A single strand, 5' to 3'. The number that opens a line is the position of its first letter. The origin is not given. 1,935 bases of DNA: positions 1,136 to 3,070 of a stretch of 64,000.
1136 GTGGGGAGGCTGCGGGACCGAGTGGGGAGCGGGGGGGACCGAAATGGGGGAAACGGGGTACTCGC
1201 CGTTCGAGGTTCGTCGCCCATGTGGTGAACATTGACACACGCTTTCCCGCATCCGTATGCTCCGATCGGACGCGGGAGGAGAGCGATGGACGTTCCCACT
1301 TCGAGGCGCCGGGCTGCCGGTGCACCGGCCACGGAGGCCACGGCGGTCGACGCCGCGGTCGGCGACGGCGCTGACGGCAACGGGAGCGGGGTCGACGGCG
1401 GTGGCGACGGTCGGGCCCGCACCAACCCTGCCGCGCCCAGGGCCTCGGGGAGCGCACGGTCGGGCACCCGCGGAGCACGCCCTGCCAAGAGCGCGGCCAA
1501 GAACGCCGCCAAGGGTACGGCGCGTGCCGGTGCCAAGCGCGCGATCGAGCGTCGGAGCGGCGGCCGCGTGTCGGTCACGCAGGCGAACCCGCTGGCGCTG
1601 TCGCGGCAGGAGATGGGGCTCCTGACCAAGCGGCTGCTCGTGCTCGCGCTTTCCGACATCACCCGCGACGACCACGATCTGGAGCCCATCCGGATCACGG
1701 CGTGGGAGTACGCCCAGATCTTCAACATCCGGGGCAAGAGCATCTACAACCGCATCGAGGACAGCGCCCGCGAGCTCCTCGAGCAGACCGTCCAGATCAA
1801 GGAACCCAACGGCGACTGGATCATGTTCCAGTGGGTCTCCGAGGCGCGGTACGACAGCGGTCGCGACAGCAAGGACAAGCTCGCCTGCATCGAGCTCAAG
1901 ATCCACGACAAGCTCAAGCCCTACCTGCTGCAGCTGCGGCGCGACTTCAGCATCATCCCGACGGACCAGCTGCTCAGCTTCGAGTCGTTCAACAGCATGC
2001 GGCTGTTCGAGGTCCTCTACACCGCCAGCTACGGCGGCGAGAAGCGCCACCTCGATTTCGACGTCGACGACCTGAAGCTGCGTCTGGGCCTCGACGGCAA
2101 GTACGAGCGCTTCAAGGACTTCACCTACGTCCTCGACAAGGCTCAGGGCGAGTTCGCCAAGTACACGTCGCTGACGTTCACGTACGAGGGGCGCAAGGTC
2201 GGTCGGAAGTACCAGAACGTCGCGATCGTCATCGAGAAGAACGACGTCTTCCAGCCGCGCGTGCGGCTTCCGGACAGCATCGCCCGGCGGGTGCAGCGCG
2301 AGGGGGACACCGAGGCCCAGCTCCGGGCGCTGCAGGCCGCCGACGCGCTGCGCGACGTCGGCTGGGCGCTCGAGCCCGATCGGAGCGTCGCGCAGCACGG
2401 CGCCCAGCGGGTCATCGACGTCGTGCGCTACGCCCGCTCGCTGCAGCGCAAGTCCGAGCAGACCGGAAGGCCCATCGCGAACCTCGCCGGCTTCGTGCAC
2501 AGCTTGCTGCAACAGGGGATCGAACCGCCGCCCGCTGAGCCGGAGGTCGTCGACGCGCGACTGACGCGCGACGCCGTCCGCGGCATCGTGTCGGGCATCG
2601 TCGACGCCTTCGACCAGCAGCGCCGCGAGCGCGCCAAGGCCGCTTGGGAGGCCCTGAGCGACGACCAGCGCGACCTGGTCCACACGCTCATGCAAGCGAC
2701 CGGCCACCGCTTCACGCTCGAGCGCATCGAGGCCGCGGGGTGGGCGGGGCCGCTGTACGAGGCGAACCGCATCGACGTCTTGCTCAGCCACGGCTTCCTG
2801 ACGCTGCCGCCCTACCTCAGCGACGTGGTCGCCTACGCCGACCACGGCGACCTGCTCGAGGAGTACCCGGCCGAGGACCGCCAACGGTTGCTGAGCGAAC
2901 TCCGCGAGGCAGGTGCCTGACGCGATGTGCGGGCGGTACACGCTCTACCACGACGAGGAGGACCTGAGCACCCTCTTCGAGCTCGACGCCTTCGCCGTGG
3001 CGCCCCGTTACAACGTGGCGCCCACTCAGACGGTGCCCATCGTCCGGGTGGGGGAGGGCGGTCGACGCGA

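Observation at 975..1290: Canonical iteron-type origin: AT-rich island, five 22-bp iterons, rep promoter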

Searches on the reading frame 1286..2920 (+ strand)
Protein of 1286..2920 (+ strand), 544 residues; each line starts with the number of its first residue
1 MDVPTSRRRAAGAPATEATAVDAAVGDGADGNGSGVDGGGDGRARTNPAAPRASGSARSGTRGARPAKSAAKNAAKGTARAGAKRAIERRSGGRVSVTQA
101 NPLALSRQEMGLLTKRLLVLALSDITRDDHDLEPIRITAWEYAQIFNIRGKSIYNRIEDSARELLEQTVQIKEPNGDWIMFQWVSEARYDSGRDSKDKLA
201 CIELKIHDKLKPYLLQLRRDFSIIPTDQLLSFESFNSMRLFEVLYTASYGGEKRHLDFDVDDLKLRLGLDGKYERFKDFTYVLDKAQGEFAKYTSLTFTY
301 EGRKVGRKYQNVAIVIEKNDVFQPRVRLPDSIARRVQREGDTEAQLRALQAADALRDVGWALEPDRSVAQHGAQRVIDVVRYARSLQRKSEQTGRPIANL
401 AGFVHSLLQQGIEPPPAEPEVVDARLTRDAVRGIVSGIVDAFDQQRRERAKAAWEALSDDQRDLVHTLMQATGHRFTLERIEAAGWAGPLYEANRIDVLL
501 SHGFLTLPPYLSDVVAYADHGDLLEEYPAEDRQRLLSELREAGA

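Call 4: search_protein_families(library=pfam, proteins=[window:1286-2920:+], max_evalue=1)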
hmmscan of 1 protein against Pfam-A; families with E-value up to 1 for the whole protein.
window:1286-2920:+ (544 aa): 2 families
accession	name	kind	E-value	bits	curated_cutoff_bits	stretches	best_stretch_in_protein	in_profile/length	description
PF01051.27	Rep3_N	-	1.1e-23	84.7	22.4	1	97-244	2-140/141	Initiator Replication protein, WH1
PF21205.3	Rep3_C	-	1.2e-08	35.5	21.1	1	260-312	2-55/59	Initiator Rep protein, WH2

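Call 5: search_protein_families(library=ncbifam, proteins=[window:1286-2920:+], max_evalue=1)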
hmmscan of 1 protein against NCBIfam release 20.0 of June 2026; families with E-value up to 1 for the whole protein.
window:1286-2920:+ (544 aa): 2 families
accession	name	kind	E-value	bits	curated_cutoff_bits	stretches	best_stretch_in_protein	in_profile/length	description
NF038290.1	repM_Acin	exception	1e-19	71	250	1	98-318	4-225/304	replication initiation protein RepM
NF010305.0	PRK13742.1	equivalog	1.9e-09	37.2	342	1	95-313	16-239/251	replication initiation protein RepE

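Call 9: search_dna_similar(query=window:1286-2920:+, collection=plasmids, mode=protein, max_rows=30)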
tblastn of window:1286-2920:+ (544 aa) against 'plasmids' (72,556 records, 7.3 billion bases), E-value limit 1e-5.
Records with a match: 457; places in all: 484; records where one place covers at least 80% of the query: 0.
Best place of each record, by identity: <60% 457.
By first word of the organism name: Escherichia 126; Clostridium 47; Piscirickettsia 38; Pseudomonas 28; Geobacillus 13; Salmonella 12; Planococcus 10; uncultured 10; Thiothrix 10; Hymenobacter 9; and 66 more.
By predicted mobility (MOB-suite, as given by PLSDB): non-mobilizable 258; conjugative 128; mobilizable 71.
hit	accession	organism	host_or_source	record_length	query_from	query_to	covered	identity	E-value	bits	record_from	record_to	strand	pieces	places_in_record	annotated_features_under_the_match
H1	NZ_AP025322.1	Fulvitalea axinellae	-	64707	97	476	70%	22.4%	7e-6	57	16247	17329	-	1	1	replication initiation protein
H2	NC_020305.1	Desulfocapsa sulfexigens DSM 10523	-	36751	87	485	73%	21.2%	9e-9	66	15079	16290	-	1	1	replication initiation protein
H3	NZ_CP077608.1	Clostridium tagluense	single colony,lamb meat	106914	97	411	58%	24.4%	6e-12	77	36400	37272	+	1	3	replication initiation protein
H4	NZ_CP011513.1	Paenibacillus peoriae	cell culture,soil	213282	97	404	57%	24.9%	1e-7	63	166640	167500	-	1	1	replication initiation protein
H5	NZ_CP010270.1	Paenibacillus polymyxa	-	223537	97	411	58%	24.1%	8e-7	60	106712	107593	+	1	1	replication initiation protein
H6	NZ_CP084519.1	Edwardsiella tarda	Ictalurus punctatus,Whole organism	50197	97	404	57%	24.3%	9e-10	69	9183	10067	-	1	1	replication initiation protein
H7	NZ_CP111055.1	Chondrinema litorale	Seaweed,red alga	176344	96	323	42%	32.3%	6e-12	76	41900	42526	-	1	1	replication initiation protein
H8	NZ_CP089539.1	Spirosoma oryzicola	Single cell,Surface layer of rice grains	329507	97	340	45%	28.4%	5e-11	73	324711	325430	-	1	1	replication initiation protein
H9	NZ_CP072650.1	Serratia symbiotica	Aphis fabae,Whole organism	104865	97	343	45%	28.0%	2e-6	58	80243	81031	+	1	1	replication initiation protein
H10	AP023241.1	Methyloprofundus sp.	biofilm metagenome,metagenomic ...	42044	97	337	44%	28.7%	1e-14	85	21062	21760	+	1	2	plasmid replication initiator RepB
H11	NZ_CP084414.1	Pseudomonas sp. HS-18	mixed culture,soil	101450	97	330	43%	29.4%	2e-6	59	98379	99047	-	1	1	replication initiation protein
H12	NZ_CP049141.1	Pseudomonas nitroreducens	monoculture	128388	97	330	43%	29.4%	2e-6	59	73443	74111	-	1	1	replication initiation protein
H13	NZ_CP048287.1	Paenibacillus rhizovicinus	cell culture,rhizosphere soil of tomato ...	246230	97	331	43%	29.1%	3e-10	71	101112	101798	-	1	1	replication initiation protein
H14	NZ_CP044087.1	Pseudomonas luteola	Homo sapiens,clinical isolate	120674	97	307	39%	32.4%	7e-11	73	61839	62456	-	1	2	replication initiation protein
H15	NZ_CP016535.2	Planococcus antarcticus DSM 14505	whole organism,cyanobacterial mat ...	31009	88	343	47%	26.6%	3e-14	84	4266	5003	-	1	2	replication initiation protein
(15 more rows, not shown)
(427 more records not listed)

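Call 11: find_homologous_proteins(query=window:1286-2920:+)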
Query window:1286-2920:+ (544 aa): 107 proteins with E <= 0.001 among 8000 candidates.
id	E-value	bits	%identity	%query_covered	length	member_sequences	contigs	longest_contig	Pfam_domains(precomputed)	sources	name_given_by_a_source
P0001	0.0e+0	1114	93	100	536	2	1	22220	PF01051.28,PF21205.4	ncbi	-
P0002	0.0e+0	1076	91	100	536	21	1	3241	PF01051.28,PF21205.4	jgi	jgi:plasmid replication initiation protein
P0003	9.6e-289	976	84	100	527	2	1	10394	PF01051.28,PF21205.4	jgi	jgi:plasmid replication initiation protein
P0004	8.3e-283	957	86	89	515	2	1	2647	PF01051.28,PF21205.4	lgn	-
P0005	6.6e-266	901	77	96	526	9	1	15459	PF01051.28,PF21205.4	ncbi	-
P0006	3.5e-264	895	80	92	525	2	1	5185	PF01051.28,PF21205.4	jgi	jgi:hypothetical protein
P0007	5.7e-264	895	84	83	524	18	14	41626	PF01051.28,PF21205.4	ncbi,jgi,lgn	jgi:hypothetical protein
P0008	1.4e-263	893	76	100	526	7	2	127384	PF01051.28,PF21205.4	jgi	jgi:plasmid replication initiation protein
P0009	4.1e-263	892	78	94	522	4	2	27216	PF01051.28,PF21205.4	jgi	jgi:hypothetical protein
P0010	1.2e-262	890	79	95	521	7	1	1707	PF01051.28,PF21205.4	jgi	jgi:hypothetical protein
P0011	7.6e-262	887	80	92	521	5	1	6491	PF01051.28,PF21205.4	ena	-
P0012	1.2e-261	887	77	97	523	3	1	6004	PF01051.28,PF21205.4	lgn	-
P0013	1.8e-257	873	77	93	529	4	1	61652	PF01051.28,PF21205.4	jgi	-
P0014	2.9e-255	866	79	91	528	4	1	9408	PF01051.28,PF21205.4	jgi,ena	-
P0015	9.1e-253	858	80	83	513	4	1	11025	PF01051.28,PF21205.4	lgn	-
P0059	1.8e-205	702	67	82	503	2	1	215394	PF01051.28,PF21205.4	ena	-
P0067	2.0e-202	691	66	89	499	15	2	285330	PF01051.28,PF21205.4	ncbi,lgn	-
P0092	1.0e-169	584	59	83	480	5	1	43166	PF01051.28,PF21205.4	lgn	-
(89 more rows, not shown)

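Call 13: find_related_loci(query=window:1286-2920:+, collection=genome_contigs, flank=3000)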
Query window:1286-2920:+ (544 aa) in genome_contigs; peptide patterns used: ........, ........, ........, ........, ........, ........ (x = any residue, [..] = any of these).
599 stretches matched a pattern (row limit reached: there are more); 34 encode a relative of the query (tblastn E <= 1e-3); 34 distinct loci.
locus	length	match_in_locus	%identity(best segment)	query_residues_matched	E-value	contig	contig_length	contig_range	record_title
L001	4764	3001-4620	83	1-544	0e+0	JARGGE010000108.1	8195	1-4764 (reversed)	MAG: Trueperaceae bacterium isolate C14-24 NODE_108_length_8195_cov_3.394309, whole genome shotgun sequence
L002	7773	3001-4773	70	4-543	0e+0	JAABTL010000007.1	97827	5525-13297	MAG: Trueperaceae bacterium isolate S23.Bin013 NODE_7_length_97827_cov_20.602, whole genome shotgun sequence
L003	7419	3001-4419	83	70-541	0e+0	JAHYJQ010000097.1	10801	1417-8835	MAG: Trueperaceae bacterium isolate KA26 NODE_2779_length_10801_cov_5.028761, whole genome shotgun sequence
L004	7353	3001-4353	84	92-541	0e+0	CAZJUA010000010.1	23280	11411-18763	MAG TPA_asm: uncultured bacterium isolate SRP067234_co1_339 genome assembly, contig: k99_719813, whole genome shotgun se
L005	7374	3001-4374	79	87-543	0e+0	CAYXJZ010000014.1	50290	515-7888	MAG TPA_asm: uncultured bacterium isolate SRP344714_co2_332 genome assembly, contig: NODE_1579_length_50290_cov_9.139106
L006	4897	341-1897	69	6-539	0e+0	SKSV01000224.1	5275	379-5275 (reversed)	MAG: Trueperaceae bacterium isolate CSSed162cmA_531R1 CSSed16-2cmA-79977, whole genome shotgun sequence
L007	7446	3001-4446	74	57-539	0e+0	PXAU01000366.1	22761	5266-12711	MAG: Trueperaceae bacterium isolate T3Sed10_22m T3-Sed10-C3829, whole genome shotgun sequence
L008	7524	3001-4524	71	33-539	0e+0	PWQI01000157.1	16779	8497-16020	MAG: Trueperaceae bacterium isolate CSSed10_48 CS-Sed10-C6902, whole genome shotgun sequence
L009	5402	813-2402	65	19-543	0e+0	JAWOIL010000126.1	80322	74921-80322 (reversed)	MAG: Trueperaceae bacterium isolate CWP5-2.bin.3 k191_2444581, whole genome shotgun sequence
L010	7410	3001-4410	70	76-542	0e+0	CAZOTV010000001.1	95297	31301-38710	MAG TPA_asm: uncultured bacterium isolate SRP304446_co1_85 genome assembly, contig: NODE_119_length_95297_cov_37.045558,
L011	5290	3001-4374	69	85-541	0e+0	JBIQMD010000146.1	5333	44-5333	MAG: Truepera radiovictrix isolate mag.65g NODE_7249_length_5333, whole genome shotgun sequence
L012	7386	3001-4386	69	80-541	0e+0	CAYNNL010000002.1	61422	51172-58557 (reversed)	MAG TPA_asm: uncultured bacterium isolate binchicken_co235_383 genome assembly, contig: NODE_1164_length_61422_cov_12.06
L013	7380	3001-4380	67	83-542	0e+0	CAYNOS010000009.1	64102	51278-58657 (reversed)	MAG TPA_asm: uncultured bacterium isolate SRP193661_co1_25 genome assembly, contig: NODE_519_length_64102_cov_16.858448,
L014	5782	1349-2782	67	63-541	0e+0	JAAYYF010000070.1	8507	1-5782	MAG: Deinococcales bacterium isolate AS06rmzACSIP_210 144282_AS06, whole genome shotgun sequence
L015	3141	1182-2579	69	82-542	0e+0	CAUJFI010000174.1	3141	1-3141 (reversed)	MAG: Deinococcota bacterium isolate KLAP159 genome assembly, contig: KLAP159_84423, whole genome shotgun sequence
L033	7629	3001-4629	92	1-544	0e+0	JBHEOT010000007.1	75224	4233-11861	MAG: Trueperaceae bacterium isolate S6_bin.46.strict S6_NODE_7, whole genome shotgun sequence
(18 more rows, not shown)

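Call 18: find_encoding_contigs(protein=window:1286-2920:+, flank=10000, max_places=4)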
Protein window:1286-2920:+ (544 aa): no gene with exactly this product is on record in the collection.

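Call 26: find_encoding_contigs(protein=P0067, flank=10000, max_places=2)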
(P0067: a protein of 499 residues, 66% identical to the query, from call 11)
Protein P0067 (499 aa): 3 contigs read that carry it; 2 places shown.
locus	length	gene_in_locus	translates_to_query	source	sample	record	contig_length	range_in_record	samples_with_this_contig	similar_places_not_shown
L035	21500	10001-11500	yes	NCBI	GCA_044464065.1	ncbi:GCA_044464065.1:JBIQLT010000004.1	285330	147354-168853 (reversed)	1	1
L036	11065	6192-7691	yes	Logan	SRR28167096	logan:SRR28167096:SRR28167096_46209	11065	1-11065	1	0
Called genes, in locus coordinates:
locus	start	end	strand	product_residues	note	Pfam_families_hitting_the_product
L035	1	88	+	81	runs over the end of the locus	PF07927:HicA_toxin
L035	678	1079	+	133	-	PF22091:DUF6941 (weak)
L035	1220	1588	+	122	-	-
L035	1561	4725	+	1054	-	PF02811:PHP, PF07733:DNA_pol3_alpha, PF17657:DNA_pol3_finger, PF14579:HHH_6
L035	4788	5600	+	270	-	-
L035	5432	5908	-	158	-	PF00578:AhpC-TSA, PF08534:Redoxin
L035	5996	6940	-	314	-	PF02195:ParB_N, PF17762:HTH_ParB (weak)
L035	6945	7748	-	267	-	PF01656:CbiA, PF06564:CBP_BcsQ (faint), PF07015:VirC1 (faint), PF13614:AAA_31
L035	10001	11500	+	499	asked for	PF01051:Rep3_N, PF21205:Rep3_C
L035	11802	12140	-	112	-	-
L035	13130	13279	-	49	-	-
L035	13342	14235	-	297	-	PF13276:HTH_21, PF00665:rve, PF13683:rve_3 (weak), PF13333:rve_2 (weak)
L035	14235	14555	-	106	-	PF01527:HTH_Tnp_1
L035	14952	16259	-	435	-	PF07690:MFS_1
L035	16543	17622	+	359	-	PF01408:GFO_IDH_MocA, PF02894:GFO_IDH_MocA_C (weak), PF22725:GFO_IDH_MocA_C3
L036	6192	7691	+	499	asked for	PF01051:Rep3_N, PF21205:Rep3_C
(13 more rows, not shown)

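Call 27: find_encoding_contigs(protein=P0008, flank=10000, max_places=2)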
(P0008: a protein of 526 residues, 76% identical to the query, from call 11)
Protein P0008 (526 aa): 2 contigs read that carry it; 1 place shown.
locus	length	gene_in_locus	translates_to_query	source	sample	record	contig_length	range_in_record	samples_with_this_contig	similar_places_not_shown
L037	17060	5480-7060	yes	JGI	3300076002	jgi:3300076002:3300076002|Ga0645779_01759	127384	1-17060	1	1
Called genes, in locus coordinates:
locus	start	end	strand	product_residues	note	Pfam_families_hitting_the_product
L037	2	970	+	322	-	?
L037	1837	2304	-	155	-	PF00578:AhpC-TSA, PF08534:Redoxin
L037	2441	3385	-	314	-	PF02195:ParB_N, PF17762:HTH_ParB (weak)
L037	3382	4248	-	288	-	PF01656:CbiA, PF07015:VirC1 (faint), PF13614:AAA_31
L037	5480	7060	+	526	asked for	PF01051:Rep3_N, PF21205:Rep3_C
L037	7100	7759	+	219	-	PF02586:SRAP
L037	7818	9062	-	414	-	PF02040:ArsB (faint), PF03600:CitMHS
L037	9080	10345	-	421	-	PF03583:LIP, PF12146:Hydrolase_4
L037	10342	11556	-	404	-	PF03583:LIP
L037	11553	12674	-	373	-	PF16822:ALGX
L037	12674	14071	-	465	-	PF03062:MBOAT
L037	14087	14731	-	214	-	PF11182:AlgF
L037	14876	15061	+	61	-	-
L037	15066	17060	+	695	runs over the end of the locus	PF22745:Nlig-Ia, PF01653:DNA_ligase_aden, PF03120:OB_DNA_ligase, PF12826:HHH_2, PF14520:HHH_5, PF00533:BRCT, PF12738:PTCB-BRCT (weak)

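Call 32: search_solved_structures(query=A2, max_evalue=0.01)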
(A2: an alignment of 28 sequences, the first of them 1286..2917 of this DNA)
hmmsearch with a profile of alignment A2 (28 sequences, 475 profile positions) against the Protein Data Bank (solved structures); distinct sequences matched with E-value up to 0.01: 10.
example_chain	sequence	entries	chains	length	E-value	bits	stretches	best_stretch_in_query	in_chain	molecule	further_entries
2z9o_A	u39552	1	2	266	8.3e-24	87.4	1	9-246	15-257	Replication initiation protein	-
36ow_C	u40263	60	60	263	1.7e-23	86.4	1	17-246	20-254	Replication initiation protein | RepB family plasmid replication initiator protein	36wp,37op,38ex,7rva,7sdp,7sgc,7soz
1rep_C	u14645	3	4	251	3.2e-23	85.5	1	18-246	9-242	PROTEIN (REPLICATION INITIATION PROTEIN) | Replication initiation protein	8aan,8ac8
36ot_C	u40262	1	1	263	4.3e-23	85.1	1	17-246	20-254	Replication initiation protein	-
36nq_C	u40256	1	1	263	8.7e-23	84.1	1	17-246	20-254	Replication initiation protein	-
7uxy_C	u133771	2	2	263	1.2e-21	80.4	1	17-246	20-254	Replication initiation protein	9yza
38ep_C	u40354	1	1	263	3e-21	79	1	17-246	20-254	Replication initiation protein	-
1hkq_A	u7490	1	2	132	1.9e-15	59.9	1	26-156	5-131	REPLICATION PROTEIN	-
2nra_C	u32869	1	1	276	1.4e-13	53.7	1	22-247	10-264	PI protein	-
6h24_A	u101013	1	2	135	9.7e-11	44.4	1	27-158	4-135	Replication protein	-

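Call 38: predict_structure(alignment_id=A2)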
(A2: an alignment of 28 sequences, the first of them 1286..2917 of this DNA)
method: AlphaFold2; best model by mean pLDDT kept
length: 544 residues; sequences in the alignment: 28
mean_pLDDT: 75.6   pTM: 0.53
mean pLDDT of the five models: 75.6, 74.3, 74.2, 73.5, 71.5
residues with pLDDT >= 90: 170; 70-90: 229; 50-70: 35; < 50: 110
segments of 3 or more residues with pLDDT < 50: 1-102, 417-424
pLDDT, mean of each block of 10 residues (from residue 1): 40 34 35 36 35 37 35 39 34 30 58 85 70 84 86 87 83 77 84 75 86 65 81 90 89 90 87 89 95 95 91 94 86 66 79 89 87 91 89 87 92 61 59 89 92 93 94 89 91 93 91 91 86 90 81
secondary structure, 60 per line:
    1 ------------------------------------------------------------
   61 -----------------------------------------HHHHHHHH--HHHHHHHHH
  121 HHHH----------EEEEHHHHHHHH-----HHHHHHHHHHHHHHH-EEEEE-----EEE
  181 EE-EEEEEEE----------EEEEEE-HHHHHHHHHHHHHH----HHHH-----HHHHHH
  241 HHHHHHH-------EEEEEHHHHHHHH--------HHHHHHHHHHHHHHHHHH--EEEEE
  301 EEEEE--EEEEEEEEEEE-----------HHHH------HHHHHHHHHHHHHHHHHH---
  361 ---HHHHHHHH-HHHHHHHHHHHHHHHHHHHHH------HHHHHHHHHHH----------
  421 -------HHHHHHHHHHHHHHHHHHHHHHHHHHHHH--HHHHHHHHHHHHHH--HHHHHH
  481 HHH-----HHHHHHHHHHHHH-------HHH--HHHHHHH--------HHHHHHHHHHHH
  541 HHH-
elements in order: H102-109 H112-124 E135-138 H139-146 H152-166 E168-172 E178-182 E184-190 E201-206 H208-221 H226-229 H235-247 E255-259 H260-267 H276-293 E296-305 E308-318 H330-333 H340-357 H364-371 H373-393 H400-410 H428-456 H459-472 H475-483 H489-501 H514-520 H529-543

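Call 41: fold_search(model_id=the predicted structure, library=pdb)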
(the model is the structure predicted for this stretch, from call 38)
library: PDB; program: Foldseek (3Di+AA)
matches with E <= 10: 237; with E <= 0.001: 48
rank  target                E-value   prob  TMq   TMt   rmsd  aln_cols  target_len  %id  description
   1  2z9o_A                1.1e-06  1.00  0.26  0.51   6.3       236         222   20  Crystal structure of the dimeric form of RepE in complex with the repE operator DNA (released 2007-11-27)
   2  2nra_C                1.7e-06  1.00  0.32  0.65   4.8       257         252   20  Crystal structure of Pi initiator protein in complex with iteron DNA (released 2006-11-14)
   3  2z9o_B                5.1e-06  1.00  0.28  0.59   5.6       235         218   20  Crystal structure of the dimeric form of RepE in complex with the repE operator DNA (released 2007-11-27)
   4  9yzg_C                6.2e-06  1.00  0.31  0.69   4.3       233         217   20  Isoreticular co-crystal 1 with asymmetrical expanded duplex (31mer) containing insert sequence ATGAGTCATA (released 2026-02-18)
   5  7sgc_C                9.2e-06  1.00  0.31  0.70   3.7       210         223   21  Replication Initiator Protein REPE54 and cognate DNA sequence with terminal five prime phosphates. (released 2021-10-13)
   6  9yzn_C                1.5e-05  1.00  0.29  0.66   3.8       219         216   18  Isoreticular co-crystal 1 with asymmetrical expanded duplex (31mer) containing insert sequence TGATGAGCAG and loaded w (released 2026-02-18)
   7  1rep_C                1.6e-05  1.00  0.32  0.74   4.0       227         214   21  CRYSTAL STRUCTURE OF REPLICATION INITIATOR PROTEIN REPE54 OF MINI-F PLASMID COMPLEXED WITH AN ITERON DNA (released 2000-02-09)
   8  9z1d_C                1.6e-05  1.00  0.30  0.68   4.1       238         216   20  Isoreticular co-crystal 1 with asymmetrical expanded duplex (31mer) containing insert sequence GCTTGATGAG, crystal soa (released 2026-02-18)
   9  9z55_C                1.6e-05  1.00  0.30  0.68   4.4       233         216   20  Isoreticular co-crystal 1 with asymmetrical expanded duplex (31mer) containing insert sequence CATGAGTCAT (released 2026-02-18)
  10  7ur0_C                1.8e-05  1.00  0.29  0.67   4.2       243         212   19  Isoreticular, interpenetrating co-crystal of Replication Initiator Protein REPE54 and scaffold-insert duplexes (21mer  (released 2023-04-26)
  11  9yzf_C                2.0e-05  1.00  0.32  0.72   4.1       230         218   21  Isoreticular co-crystal 1 with asymmetrical expanded duplex (31mer) containing insert sequence AATTAGGCCG (released 2026-02-18)
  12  9yzi_C                2.0e-05  1.00  0.30  0.69   4.4       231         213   20  Isoreticular co-crystal 1 with asymmetrical expanded duplex (31mer) containing insert sequence CCCGGCCGGA (released 2026-02-18)
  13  9yzp_C                2.1e-05  1.00  0.28  0.63   4.1       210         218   18  Isoreticular co-crystal 1 with asymmetrical expanded duplex (31mer) containing insert sequence TGATGAGCAG and loaded w (released 2026-02-18)
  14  7soz_C                2.2e-05  1.00  0.31  0.68   3.8       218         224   18  Replication Initiator Protein REPE54 and cognate DNA sequence with terminal three prime phosphates chemically crosslin (released 2021-11-10)
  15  9yzl_C                2.5e-05  1.00  0.31  0.68   4.3       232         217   19  Isoreticular co-crystal of Replication Initiator Protein REPE54 and asymmetrical expanded duplex (31mer) containing th (released 2026-02-18)
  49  1hkq_A                2.4e-03  1.00  0.18  0.69   4.0       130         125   26  PPS10 plasmid DNA replication initiator protein RepA. Replication inactive, dimeric N-terminal domain. (released 2003-05-29)
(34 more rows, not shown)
